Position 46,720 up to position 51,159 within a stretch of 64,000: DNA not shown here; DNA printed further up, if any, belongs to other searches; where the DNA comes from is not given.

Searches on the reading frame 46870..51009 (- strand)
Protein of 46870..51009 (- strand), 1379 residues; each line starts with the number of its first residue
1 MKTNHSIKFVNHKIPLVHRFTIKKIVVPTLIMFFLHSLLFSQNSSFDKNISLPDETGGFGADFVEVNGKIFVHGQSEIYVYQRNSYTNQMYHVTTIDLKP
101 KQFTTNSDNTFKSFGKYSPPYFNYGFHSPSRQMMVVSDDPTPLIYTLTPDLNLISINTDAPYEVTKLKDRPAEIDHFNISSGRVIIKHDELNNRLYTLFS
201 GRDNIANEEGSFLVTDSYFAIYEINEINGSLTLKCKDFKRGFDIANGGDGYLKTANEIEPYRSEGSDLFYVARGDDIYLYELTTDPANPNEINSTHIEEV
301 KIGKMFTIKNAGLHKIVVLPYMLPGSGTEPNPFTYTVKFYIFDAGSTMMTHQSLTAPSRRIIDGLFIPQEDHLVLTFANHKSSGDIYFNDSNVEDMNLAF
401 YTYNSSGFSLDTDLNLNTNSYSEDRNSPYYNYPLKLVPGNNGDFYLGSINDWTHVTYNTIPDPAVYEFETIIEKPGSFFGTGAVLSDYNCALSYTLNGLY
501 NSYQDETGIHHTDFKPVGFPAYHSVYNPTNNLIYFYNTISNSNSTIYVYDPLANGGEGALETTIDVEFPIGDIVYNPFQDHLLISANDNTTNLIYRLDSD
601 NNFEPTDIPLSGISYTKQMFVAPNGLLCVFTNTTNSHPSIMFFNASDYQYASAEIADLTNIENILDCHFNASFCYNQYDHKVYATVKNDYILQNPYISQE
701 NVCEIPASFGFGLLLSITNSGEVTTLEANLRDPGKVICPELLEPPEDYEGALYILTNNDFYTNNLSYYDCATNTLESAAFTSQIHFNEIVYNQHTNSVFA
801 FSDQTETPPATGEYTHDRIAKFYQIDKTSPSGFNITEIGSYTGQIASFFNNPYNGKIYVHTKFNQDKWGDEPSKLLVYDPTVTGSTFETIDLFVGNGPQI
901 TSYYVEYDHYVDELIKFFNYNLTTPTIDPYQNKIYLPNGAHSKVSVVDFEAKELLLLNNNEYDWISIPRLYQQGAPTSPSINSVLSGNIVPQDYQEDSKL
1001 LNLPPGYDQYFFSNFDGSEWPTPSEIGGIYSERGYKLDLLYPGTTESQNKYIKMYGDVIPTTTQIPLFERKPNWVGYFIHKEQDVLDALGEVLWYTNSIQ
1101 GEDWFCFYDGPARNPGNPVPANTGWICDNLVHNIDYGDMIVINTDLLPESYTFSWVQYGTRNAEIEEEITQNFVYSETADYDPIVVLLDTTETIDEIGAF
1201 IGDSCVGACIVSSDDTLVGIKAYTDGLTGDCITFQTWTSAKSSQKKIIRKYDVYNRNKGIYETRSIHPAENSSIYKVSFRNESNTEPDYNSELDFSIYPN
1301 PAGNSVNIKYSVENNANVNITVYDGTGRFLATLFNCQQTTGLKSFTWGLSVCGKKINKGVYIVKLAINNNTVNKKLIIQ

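Call 17: search_protein_families(library=pfam, proteins=[window:46870-51009:-], max_evalue=0.001)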
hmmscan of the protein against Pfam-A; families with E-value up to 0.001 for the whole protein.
window:46870-51009:- (1379 aa): 1 family
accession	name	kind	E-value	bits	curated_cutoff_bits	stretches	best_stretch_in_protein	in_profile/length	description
PF18962.6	Por_Secre_tail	-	3e-10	40.7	27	1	1297-1378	1-75/75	Secretion system C-terminal sorting domain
